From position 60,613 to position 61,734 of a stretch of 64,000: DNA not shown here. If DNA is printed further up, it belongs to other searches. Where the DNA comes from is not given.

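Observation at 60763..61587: Orphan DUF692/MNIO-family iron enzyme with no visible precursor peptide or partner protein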

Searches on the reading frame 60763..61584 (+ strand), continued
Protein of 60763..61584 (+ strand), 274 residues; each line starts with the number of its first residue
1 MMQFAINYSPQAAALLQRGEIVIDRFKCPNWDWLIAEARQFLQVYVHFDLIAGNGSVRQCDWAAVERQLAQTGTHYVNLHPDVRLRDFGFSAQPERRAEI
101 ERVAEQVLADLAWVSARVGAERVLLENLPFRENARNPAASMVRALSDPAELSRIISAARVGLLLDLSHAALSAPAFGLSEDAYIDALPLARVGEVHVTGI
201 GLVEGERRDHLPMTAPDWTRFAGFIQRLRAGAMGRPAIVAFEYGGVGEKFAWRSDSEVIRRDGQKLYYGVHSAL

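Call 19: predict_structure(alignment_id=A1)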
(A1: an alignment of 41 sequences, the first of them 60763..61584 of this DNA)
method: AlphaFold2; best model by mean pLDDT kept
length: 274 residues; sequences in the alignment: 41
mean_pLDDT: 95.8   pTM: 0.93
mean pLDDT of the five models: 95.8, 95.7, 95.7, 95.5, 95.3
residues with pLDDT >= 90: 253; 70-90: 18; 50-70: 3; < 50: 0
segments of 3 or more residues with pLDDT < 50: none
pLDDT, mean of each block of 10 residues (from residue 1): 97 98 98 98 98 97 98 98 95 95 98 98 98 75 97 98 98 97 98 98 93 98 98 98 87 88 98 93
secondary structure, 60 per line:
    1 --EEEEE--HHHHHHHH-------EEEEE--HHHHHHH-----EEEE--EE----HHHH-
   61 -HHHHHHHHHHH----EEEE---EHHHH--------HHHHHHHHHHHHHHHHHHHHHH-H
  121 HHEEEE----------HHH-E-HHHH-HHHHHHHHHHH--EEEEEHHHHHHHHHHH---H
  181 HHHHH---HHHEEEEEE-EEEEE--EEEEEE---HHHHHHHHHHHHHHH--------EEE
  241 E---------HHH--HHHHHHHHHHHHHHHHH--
elements in order: E3-7 H10-17 E25-29 H32-38 E44-47 H56-59 H62-72 E77-80 H85-88 H97-118 E123-126 H143-146 H148-158 E161-165 H166-176 H180-185 E192-197 E199-203 E206-211 H215-229 E238-241 H256-272

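Call 23: fold_search(model_id=the predicted structure, library=pdb)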
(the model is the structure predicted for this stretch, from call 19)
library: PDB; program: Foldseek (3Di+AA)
matches with E <= 10: 1701; with E <= 0.001: 67
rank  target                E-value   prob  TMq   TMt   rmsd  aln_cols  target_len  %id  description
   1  8hi7_B                6.3e-13  1.00  0.67  0.63   5.6       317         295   17  Crystal structure of a holoenzyme TglHI with two Fe irons for Pseudomonas syringae Peptidyl (S) 2-mercaptoglycine bios (released 2023-08-23)
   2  8hci_B                2.6e-12  1.00  0.64  0.60   6.4       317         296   17  Crystal structure of a holoenzyme Fe-free TglHI for Pseudomonas syringae Peptidyl (S) 2-mercaptoglycine biosynthesis (released 2023-08-23)
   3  7fc0_E                3.2e-10  1.00  0.62  0.64   5.8       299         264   18  Reconstitution of MbnABC complex from Rugamonas rubra ATCC-43154 (GroupIII) (released 2022-03-16)
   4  3bww                  4.6e-10  1.00  0.64  0.69   4.8       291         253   12  Crystal structure of a duf692 family protein (hs_1138) from haemophilus somnus 129pt at 2.20 A resolution (released 2008-01-22)
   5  7fc0_B                6.7e-10  1.00  0.64  0.66   5.5       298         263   17  Reconstitution of MbnABC complex from Rugamonas rubra ATCC-43154 (GroupIII) (released 2022-03-16)
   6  7tcr_A                1.3e-09  1.00  0.63  0.65   5.3       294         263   17  Methanobactin biosynthetic protein complex of MbnB and MbnC from Methylosinus trichosporium OB3b at 2.62 Angstrom reso (released 2022-03-23)
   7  7tcw_A                3.3e-09  1.00  0.62  0.64   5.2       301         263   17  Methanobactin biosynthetic protein complex of MbnB and MbnC from Methylosinus trichosporium OB3b, H210S mutant (released 2022-03-23)
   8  4xsl_D                2.4e-08  1.00  0.57  0.54   6.3       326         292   17  Crystal strcutre of D-tagatose 3-epimerase C66S from Pseudomonas cichorii in complex with glycerol (released 2016-01-27)
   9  4pgl_B                3.3e-08  1.00  0.59  0.56   5.7       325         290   16  Crystal structure of engineered D-tagatose 3-epimerase PcDTE-ILS6 (released 2014-10-22)
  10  4pfh_A                5.3e-08  1.00  0.60  0.56   5.6       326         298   17  Crystal structure of engineered D-tagatose 3-epimerase PcDTE-IDF8 (released 2014-10-22)
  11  4xsl_A                1.4e-07  1.00  0.56  0.53   6.5       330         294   14  Crystal strcutre of D-tagatose 3-epimerase C66S from Pseudomonas cichorii in complex with glycerol (released 2016-01-27)
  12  4pfh_B                1.6e-07  1.00  0.59  0.56   5.7       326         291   16  Crystal structure of engineered D-tagatose 3-epimerase PcDTE-IDF8 (released 2014-10-22)
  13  7dz9_A                1.8e-07  1.00  0.62  0.65   5.0       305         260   14  MbnABC complex (released 2022-03-16)
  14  7dz9_B                1.8e-07  1.00  0.62  0.65   4.9       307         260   14  MbnABC complex (released 2022-03-16)
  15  8z1i_B                3.6e-07  1.00  0.57  0.58   7.3       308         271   14  Crystal structure of the isomerase Art22 with ethylene glycol (released 2025-04-16)
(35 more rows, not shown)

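Call 25: find_encoding_contigs(protein=P0001, flank=10000, max_places=4)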
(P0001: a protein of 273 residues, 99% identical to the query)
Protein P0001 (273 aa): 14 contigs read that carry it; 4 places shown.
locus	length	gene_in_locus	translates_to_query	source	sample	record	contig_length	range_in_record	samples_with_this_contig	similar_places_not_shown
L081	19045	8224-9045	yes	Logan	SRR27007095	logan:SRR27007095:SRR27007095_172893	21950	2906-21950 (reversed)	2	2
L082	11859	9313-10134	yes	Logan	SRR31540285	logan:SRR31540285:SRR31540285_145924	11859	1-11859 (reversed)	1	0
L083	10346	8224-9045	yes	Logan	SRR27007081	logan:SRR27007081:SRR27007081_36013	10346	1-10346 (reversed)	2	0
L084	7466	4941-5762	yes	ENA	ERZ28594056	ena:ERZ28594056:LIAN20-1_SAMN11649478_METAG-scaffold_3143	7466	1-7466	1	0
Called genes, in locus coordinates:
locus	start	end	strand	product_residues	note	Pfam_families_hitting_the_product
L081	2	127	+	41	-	?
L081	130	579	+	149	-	PF02657:SufE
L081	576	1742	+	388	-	PF04188:Mannosyl_trans2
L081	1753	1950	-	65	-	PF28087:HVO_2523 (faint)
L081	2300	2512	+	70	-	PF00313:CSD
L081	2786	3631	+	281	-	-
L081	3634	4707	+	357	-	PF13439:Glyco_transf_4, PF20706:GT4-conflict (weak), PF00534:Glycos_transf_1, PF13692:Glyco_trans_1_4, PF13524:Glyco_trans_1_2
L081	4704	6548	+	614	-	PF01075:Glyco_transf_9, PF03808:Glyco_tran_WecG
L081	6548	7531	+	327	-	PF00294:PfkB, PF25270:Khk (weak)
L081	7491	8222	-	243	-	PF13489:Methyltransf_23, PF08241:Methyltransf_11, PF08242:Methyltransf_12, PF13649:Methyltransf_25, PF13847:Methyltransf_31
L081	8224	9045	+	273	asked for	PF01261:AP_endonuc_2 (weak), PF05114:MbnB_TglH_ChrH (weak)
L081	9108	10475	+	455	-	PF05977:MFS_3, PF07690:MFS_1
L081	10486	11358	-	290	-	PF00528:BPD_transp_1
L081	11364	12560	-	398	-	PF00528:BPD_transp_1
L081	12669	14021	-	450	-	PF13416:SBP_bac_8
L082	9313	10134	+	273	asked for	PF01261:AP_endonuc_2 (weak), PF05114:MbnB_TglH_ChrH (weak)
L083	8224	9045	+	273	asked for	PF01261:AP_endonuc_2 (weak), PF05114:MbnB_TglH_ChrH (weak)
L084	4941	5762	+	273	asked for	PF01261:AP_endonuc_2 (weak), PF05114:MbnB_TglH_ChrH (weak)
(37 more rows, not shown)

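Call 42: search_protein_representatives(alignment_id=A1)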
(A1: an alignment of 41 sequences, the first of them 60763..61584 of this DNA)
Query: 41 sequences, 271 profile positions. Proteins with E-value up to 0.001 (for the whole library): 2489; up to 1e-10: 755; up to 1e-30: 268. The best 150 are listed.
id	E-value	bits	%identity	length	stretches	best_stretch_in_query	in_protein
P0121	2.0e-118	411.1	-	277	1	1-269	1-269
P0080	1.7e-117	408.1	-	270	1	1-268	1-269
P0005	2.5e-114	397.6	-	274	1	1-268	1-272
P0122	4.7e-114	396.8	-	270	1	1-269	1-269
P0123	1.4e-104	365.7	-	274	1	1-269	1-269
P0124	2.4e-103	361.7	-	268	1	1-268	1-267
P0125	8.1e-101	353.4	-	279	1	2-268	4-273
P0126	1.7e-100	352.3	-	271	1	1-269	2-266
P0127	2.5e-100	351.7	-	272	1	1-269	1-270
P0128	4.2e-99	347.7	-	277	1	1-269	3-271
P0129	1.7e-98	345.8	-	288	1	2-268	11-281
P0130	2.9e-98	345.0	-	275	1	1-269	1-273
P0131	6.6e-98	343.8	-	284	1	1-269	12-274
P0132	1.5e-97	342.7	-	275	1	1-269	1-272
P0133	3.8e-97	341.3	-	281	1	1-269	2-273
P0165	3.5e-84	298.8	-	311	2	1-201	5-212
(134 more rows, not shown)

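Call 54: find_homologous_proteins(query=P0165, max_evalue=1e-10)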
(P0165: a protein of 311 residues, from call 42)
Query P0165 (311 aa): 319 proteins with E <= 1e-10 among 3246 candidates; the best 120 are listed.
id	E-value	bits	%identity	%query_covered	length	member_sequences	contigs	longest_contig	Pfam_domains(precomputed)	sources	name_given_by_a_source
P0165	5.5e-212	721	100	100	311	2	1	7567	PF05114.21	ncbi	-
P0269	5.0e-182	622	86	99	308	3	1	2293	PF05114.21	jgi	-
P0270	1.5e-175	601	84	98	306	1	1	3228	PF05114.21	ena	-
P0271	8.2e-171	585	81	99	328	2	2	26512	PF05114.21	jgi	-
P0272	1.0e-101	358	79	63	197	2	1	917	PF05114.21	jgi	-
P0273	1.1e-87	312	47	97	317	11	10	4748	PF05114.21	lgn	-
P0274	3.3e-85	304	48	98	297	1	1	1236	PF05114.21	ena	-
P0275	4.6e-85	304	45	99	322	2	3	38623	PF05114.21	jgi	jgi:uncharacterized protein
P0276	1.1e-84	302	46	95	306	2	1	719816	PF05114.21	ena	-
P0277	4.7e-84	300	45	97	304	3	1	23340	PF05114.21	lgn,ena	-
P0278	1.8e-83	298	47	97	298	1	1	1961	PF05114.21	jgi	jgi:uncharacterized protein (UPF0276 family)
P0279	5.0e-83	297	45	99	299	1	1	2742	PF05114.21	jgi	jgi:uncharacterized protein (UPF0276 family)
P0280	2.6e-81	291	46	98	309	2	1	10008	PF05114.21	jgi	jgi:uncharacterized protein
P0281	4.7e-81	290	45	97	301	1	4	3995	PF05114.21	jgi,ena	-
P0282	3.3e-80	288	46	97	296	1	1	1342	PF05114.21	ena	-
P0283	3.5e-79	284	44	98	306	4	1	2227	PF05114.21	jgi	jgi:hypothetical protein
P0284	5.9e-79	284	48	96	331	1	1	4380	PF05114.21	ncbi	-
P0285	6.4e-79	283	45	97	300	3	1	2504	PF05114.21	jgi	jgi:uncharacterized protein (UPF0276 family)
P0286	7.5e-79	283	45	97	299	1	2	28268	PF05114.21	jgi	jgi:uncharacterized protein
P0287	1.3e-78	283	45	97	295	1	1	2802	PF05114.21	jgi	-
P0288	1.5e-78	282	47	96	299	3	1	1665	PF05114.21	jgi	jgi:uncharacterized protein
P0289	1.9e-78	282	47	96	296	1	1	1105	PF05114.21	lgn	-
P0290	2.9e-78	281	45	98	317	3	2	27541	PF05114.21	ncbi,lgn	-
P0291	5.9e-78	280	47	97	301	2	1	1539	PF05114.21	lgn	-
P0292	7.4e-78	280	45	97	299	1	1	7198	PF05114.21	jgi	jgi:uncharacterized protein (UPF0276 family)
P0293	1.5e-77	279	47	96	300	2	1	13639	PF05114.21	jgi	jgi:uncharacterized protein (UPF0276 family)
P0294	2.3e-77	278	44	97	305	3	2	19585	PF05114.21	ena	-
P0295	3.4e-77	278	46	96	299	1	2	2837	PF05114.21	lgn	-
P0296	5.7e-77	277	42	98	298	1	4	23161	PF05114.21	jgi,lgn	-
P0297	9.8e-77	276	45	97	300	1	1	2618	PF05114.21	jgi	-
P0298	2.0e-76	275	45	97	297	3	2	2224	PF05114.21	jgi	jgi:uncharacterized protein (UPF0276 family)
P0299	2.1e-76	275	45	99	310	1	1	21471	PF05114.21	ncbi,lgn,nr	ncbi:MAG: DUF692 family protein [Anaerolineae bacterium]|nr:DUF692 family protein [Anaerolineae bact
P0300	2.1e-76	275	45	98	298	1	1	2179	PF05114.21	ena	-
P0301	2.3e-76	275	45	97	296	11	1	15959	PF05114.21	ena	-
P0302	2.4e-76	275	44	99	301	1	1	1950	PF05114.21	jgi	jgi:uncharacterized protein (UPF0276 family)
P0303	4.5e-76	274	45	97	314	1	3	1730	PF05114.21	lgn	-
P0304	6.9e-76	273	45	95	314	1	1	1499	PF05114.21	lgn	-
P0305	7.8e-76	273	44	97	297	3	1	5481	PF05114.21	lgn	-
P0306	8.5e-76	273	44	97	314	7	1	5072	PF05114.21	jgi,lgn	jgi:uncharacterized protein (UPF0276 family)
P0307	1.0e-75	273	46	97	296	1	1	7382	PF05114.21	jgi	jgi:hypothetical protein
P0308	1.3e-75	273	43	98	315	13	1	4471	PF05114.21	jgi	jgi:uncharacterized protein (UPF0276 family)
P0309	3.0e-75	271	44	96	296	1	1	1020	PF05114.21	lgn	-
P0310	3.3e-75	271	44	97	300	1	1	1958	PF05114.21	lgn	-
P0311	3.4e-75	271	45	96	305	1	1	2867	PF05114.21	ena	-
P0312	4.9e-75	271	45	96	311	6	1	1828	PF05114.21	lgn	-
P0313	5.9e-75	270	44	97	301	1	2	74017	PF05114.21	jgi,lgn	jgi:uncharacterized protein (UPF0276 family)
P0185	6.8e-75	270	44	98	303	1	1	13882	PF05114.21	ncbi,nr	ncbi:MAG: DUF692 domain-containing protein [Anaerolineales bacterium]|nr:DUF692 domain-containing pr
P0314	1.0e-74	270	45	97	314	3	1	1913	PF05114.21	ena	-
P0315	1.2e-74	269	44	97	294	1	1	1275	PF05114.21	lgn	-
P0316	1.7e-74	269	45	99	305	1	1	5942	PF05114.21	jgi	jgi:uncharacterized protein (UPF0276 family)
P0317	2.2e-74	269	43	97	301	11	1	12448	PF05114.21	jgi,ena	-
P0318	3.6e-74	268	42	97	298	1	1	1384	PF05114.21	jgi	jgi:uncharacterized protein (UPF0276 family)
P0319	5.8e-74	267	43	98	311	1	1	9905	PF05114.21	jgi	jgi:uncharacterized protein (UPF0276 family)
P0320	7.4e-74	267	42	97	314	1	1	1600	PF05114.21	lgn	-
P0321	8.2e-74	267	45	97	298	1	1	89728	PF05114.21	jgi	jgi:uncharacterized protein (UPF0276 family)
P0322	9.1e-74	267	43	97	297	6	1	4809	PF05114.21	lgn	-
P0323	1.3e-73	266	43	97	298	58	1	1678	PF05114.21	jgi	jgi:uncharacterized protein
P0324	1.9e-73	265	43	97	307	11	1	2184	PF05114.21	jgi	jgi:uncharacterized protein (UPF0276 family)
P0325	1.9e-73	265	44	95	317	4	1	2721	PF05114.21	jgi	jgi:uncharacterized protein (UPF0276 family)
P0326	2.5e-73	265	43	98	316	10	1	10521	PF05114.21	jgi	jgi:uncharacterized protein (UPF0276 family)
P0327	3.0e-73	265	43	97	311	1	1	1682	PF05114.21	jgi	jgi:uncharacterized protein (UPF0276 family)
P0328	6.4e-73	264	43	98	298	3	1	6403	PF01261.31,PF05114.21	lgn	-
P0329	9.0e-73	263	43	96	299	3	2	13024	PF05114.21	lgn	-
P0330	9.5e-73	263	42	98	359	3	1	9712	PF05114.21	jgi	jgi:uncharacterized protein (UPF0276 family)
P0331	1.2e-72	263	42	97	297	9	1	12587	PF05114.21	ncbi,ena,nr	ncbi:MAG: DUF692 family protein [Anaerolineae bacterium]|nr:DUF692 family protein [Anaerolineae bact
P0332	1.3e-72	263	43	96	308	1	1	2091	PF05114.21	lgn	-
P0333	2.3e-72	262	43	97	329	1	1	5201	PF05114.21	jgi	jgi:uncharacterized protein (UPF0276 family)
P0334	4.4e-72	261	45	97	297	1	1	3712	PF05114.21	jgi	jgi:uncharacterized protein (UPF0276 family)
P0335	4.6e-72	261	43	95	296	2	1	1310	PF05114.21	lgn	-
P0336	8.6e-72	260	42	98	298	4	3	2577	PF05114.21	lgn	-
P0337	1.1e-71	260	44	97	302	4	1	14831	PF05114.21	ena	-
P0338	1.3e-71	259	43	97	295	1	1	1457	PF05114.21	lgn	-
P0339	1.5e-71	259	43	97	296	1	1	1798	PF05114.21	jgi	jgi:uncharacterized protein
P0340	2.5e-71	259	41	97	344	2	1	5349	PF05114.21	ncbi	-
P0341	2.8e-71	258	42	95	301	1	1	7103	PF05114.21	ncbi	-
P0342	3.4e-71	258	43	96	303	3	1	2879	PF05114.21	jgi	jgi:hypothetical protein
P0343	1.3e-70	256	44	98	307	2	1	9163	PF05114.21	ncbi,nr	ncbi:MAG: DUF692 family protein [Anaerolineae bacterium]|nr:DUF692 family protein [Anaerolineae bact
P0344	2.7e-70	255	42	95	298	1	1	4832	PF05114.21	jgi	jgi:uncharacterized protein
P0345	2.9e-70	255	42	96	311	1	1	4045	PF05114.21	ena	-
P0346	3.0e-70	255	42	96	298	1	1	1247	PF05114.21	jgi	jgi:uncharacterized protein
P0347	3.6e-70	255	44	98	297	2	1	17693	PF05114.21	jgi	-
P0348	5.0e-70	254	43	97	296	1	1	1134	PF05114.21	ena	-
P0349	5.9e-70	254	42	96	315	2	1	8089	PF05114.21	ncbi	-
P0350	7.6e-70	254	44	96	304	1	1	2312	PF05114.21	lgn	-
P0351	1.5e-69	253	41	99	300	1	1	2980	PF05114.21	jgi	jgi:uncharacterized protein (UPF0276 family)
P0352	2.1e-69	252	42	97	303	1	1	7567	PF05114.21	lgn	-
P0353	5.9e-69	251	43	97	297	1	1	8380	PF05114.21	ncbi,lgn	-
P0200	1.4e-68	250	41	98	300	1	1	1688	PF05114.21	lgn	-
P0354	1.6e-68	249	43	96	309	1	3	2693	PF05114.21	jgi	jgi:uncharacterized protein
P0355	1.9e-68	249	42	95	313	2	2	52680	PF05114.21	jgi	jgi:uncharacterized protein (UPF0276 family)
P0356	3.2e-68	248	40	98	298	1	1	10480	PF05114.21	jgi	jgi:uncharacterized protein (UPF0276 family)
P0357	1.0e-67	247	41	98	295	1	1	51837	PF05114.21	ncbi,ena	-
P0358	1.4e-67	246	42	97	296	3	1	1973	PF05114.21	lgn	-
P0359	2.2e-67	246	41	96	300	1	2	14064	PF05114.21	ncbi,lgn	ncbi:MAG: DUF692 family multinuclear iron-containing protein [Anaerolineae bacterium]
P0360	5.8e-67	244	44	97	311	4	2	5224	PF05114.21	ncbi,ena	-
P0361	1.4e-66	243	41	95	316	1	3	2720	PF05114.21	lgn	-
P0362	2.1e-66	242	43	95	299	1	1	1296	PF05114.21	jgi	jgi:uncharacterized protein (UPF0276 family)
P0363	2.2e-66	242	42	97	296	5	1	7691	PF05114.21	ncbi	-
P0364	5.2e-66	241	42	95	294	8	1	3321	PF05114.21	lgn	-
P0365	7.4e-66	241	40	97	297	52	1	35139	PF05114.21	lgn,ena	-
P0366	1.9e-65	239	40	98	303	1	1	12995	PF05114.21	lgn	-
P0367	2.0e-65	239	39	97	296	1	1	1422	PF05114.21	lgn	-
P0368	2.2e-65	239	39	98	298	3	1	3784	PF05114.21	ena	-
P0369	4.2e-65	238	39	98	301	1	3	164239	PF05114.21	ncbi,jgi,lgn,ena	jgi:uncharacterized protein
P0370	8.7e-65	237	40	97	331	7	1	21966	PF05114.21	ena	-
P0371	2.9e-64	235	41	98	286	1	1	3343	PF05114.21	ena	-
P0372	3.0e-64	235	39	98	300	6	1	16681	PF05114.21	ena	-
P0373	3.0e-64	235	40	97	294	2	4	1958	PF01261.31,PF05114.21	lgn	-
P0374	3.1e-64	235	47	81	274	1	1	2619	PF05114.21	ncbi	-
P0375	3.3e-64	235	39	97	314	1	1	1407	PF05114.21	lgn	-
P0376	3.9e-64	235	39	98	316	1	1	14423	PF05114.21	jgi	jgi:uncharacterized protein (UPF0276 family)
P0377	4.3e-64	235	42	96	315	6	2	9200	PF05114.21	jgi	jgi:uncharacterized protein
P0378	5.0e-64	235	38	98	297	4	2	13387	PF05114.21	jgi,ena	-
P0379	5.3e-64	234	40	98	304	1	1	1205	PF05114.21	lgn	-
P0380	1.1e-63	233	41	97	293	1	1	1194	PF05114.21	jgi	jgi:uncharacterized protein (UPF0276 family)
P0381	2.2e-63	232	42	96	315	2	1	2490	PF05114.21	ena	-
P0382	2.5e-63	232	41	97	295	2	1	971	PF05114.21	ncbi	-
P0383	3.0e-63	232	42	97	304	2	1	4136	PF05114.21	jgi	jgi:hypothetical protein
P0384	3.1e-63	232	39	97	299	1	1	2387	PF05114.21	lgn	-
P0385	5.3e-63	231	38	98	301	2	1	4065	PF01261.31,PF05114.21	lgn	-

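Call 55: find_encoding_contigs(protein=P0276, flank=6000, max_places=2)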
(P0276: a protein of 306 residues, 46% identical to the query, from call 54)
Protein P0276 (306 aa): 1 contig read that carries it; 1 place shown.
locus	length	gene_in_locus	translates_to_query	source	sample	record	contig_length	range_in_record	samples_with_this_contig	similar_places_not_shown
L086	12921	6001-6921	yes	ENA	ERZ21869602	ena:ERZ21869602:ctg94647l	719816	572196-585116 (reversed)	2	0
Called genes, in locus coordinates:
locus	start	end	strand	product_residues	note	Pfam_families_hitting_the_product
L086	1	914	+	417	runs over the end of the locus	PF06224:AlkZ-like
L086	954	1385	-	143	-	-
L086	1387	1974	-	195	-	PF20215:DUF6575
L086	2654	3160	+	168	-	PF04075:F420H2_quin_red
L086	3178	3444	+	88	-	-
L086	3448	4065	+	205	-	PF00440:TetR_N, PF13977:TetR_C_6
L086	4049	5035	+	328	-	PF00005:ABC_tran, PF13304:AAA_21 (weak), PF13732:DrrA1-3_C (weak)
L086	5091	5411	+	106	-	PF02311:AraC_binding, PF07883:Cupin_2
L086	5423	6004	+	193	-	PF13302:Acetyltransf_3, PF00583:Acetyltransf_1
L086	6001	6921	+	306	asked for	PF05114:MbnB_TglH_ChrH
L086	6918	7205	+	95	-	-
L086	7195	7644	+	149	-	PF09579:Spore_YtfJ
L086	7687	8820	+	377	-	PF12679:ABC2_membrane_2, PF12698:ABC2_membrane_3, PF01061:ABC2_membrane, PF12730:ABC2_membrane_4 (weak)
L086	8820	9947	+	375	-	PF12679:ABC2_membrane_2, PF12698:ABC2_membrane_3, PF12730:ABC2_membrane_4 (weak), PF01061:ABC2_membrane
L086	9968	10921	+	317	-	PF00005:ABC_tran, PF13304:AAA_21 (weak), PF13732:DrrA1-3_C (weak)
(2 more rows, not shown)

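Call 56: find_encoding_contigs(protein=P0369, flank=6000, max_places=2)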
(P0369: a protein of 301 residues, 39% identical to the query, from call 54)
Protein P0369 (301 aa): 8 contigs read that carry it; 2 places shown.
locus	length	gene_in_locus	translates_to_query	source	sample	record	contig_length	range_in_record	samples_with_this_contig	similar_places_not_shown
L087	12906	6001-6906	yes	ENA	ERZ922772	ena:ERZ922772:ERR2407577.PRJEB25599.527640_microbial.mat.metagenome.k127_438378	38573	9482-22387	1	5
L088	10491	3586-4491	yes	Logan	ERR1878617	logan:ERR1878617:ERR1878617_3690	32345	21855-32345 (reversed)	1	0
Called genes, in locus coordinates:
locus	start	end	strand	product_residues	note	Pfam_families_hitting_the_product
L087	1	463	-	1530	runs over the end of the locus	PF04997:RNA_pol_Rpb1_1, PF00623:RNA_pol_Rpb1_2, PF04983:RNA_pol_Rpb1_3, PF05000:RNA_pol_Rpb1_4 (weak), PF04998:RNA_pol_Rpb1_5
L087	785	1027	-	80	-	PF00830:Ribosomal_L28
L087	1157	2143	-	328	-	PF00056:Ldh_1_N, PF02866:Ldh_1_C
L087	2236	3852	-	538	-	PF01293:PEPCK_ATP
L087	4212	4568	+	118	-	-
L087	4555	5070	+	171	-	-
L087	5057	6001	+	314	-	PF00009:GTP_EFTU (weak), PF03193:RsgA_GTPase (faint), PF00350:Dynamin_N (faint), PF01926:MMR_HSR1, PF02421:FeoB_N, PF04548:AIG1 (weak), PF07650:KH_2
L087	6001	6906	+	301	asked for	PF05114:MbnB_TglH_ChrH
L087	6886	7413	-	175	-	PF13563:2_5_RNA_ligase2, PF02834:LigT_PEase (weak)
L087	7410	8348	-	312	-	PF06574:FAD_syn, PF01467:CTP_transf_like (weak), PF01687:Flavokinase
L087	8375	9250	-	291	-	PF01509:TruB_N, PF16198:TruB_C_2, PF09142:TruB_C (weak)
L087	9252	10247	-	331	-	PF01368:DHH, PF02272:DHHA1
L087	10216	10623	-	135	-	PF02033:RBFA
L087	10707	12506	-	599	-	PF04760:IF2_N, PF00009:GTP_EFTU, PF00025:Arf (weak), PF01926:MMR_HSR1, PF22042:EF-G_D2, PF03144:GTP_EFTU_D2 (faint), PF11987:IF-2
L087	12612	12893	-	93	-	PF04296:YlxR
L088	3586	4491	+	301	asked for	PF05114:MbnB_TglH_ChrH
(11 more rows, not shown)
